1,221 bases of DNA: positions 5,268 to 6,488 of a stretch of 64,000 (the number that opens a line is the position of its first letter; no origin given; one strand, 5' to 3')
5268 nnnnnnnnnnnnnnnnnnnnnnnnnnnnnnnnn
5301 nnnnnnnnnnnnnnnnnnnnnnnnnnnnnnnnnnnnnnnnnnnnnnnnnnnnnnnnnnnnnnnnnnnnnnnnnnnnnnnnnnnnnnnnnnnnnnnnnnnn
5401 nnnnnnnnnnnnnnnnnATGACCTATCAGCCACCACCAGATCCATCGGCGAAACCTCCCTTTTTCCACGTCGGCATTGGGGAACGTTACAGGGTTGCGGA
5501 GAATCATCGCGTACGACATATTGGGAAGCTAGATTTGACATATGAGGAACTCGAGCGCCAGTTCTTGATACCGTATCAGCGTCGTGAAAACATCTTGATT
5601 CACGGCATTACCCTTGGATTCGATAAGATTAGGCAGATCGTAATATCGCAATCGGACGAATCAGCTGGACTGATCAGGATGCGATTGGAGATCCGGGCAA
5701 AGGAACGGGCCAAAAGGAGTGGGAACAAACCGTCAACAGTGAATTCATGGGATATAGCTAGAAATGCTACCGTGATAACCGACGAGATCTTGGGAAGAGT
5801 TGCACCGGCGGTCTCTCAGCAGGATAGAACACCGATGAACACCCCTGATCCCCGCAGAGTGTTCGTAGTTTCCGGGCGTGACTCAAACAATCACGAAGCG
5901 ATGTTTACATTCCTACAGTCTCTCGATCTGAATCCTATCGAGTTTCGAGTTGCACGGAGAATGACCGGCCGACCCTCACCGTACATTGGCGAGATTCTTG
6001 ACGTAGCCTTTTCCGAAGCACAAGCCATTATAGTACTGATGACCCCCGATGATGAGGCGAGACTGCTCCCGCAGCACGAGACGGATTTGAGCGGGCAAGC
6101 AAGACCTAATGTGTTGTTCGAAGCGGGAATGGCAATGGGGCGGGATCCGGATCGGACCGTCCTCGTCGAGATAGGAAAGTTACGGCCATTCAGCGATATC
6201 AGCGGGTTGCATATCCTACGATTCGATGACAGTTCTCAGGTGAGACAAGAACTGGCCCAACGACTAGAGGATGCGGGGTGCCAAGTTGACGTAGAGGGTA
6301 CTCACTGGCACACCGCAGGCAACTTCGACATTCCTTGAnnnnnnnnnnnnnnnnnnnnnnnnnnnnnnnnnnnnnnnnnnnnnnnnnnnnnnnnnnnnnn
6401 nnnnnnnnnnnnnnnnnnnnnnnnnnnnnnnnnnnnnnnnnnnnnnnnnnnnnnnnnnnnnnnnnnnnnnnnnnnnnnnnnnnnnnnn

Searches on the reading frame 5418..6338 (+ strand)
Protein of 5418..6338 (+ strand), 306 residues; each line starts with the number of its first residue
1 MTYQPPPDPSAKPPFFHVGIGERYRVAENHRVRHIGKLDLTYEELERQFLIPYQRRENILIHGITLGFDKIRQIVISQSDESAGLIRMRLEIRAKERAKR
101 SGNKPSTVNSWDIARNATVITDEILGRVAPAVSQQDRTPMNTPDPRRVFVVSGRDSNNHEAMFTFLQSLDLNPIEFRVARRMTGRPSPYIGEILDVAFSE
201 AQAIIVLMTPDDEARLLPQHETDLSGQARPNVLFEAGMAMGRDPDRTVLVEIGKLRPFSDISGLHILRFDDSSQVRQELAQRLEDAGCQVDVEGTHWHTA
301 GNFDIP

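Call 41: search_protein_families(library=pfam, proteins=[window:5418-6338:+], max_evalue=0.0001)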
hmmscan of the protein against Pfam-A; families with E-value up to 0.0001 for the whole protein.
window:5418-6338:+ (306 aa): 1 family
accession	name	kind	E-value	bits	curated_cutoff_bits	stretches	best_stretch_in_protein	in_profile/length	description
PF10137.14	CAP12-PCTIR_TIR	-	1.5e-25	89.9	24.7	1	147-270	1-118/119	CAP12/Pycsar effector protein, TIR domain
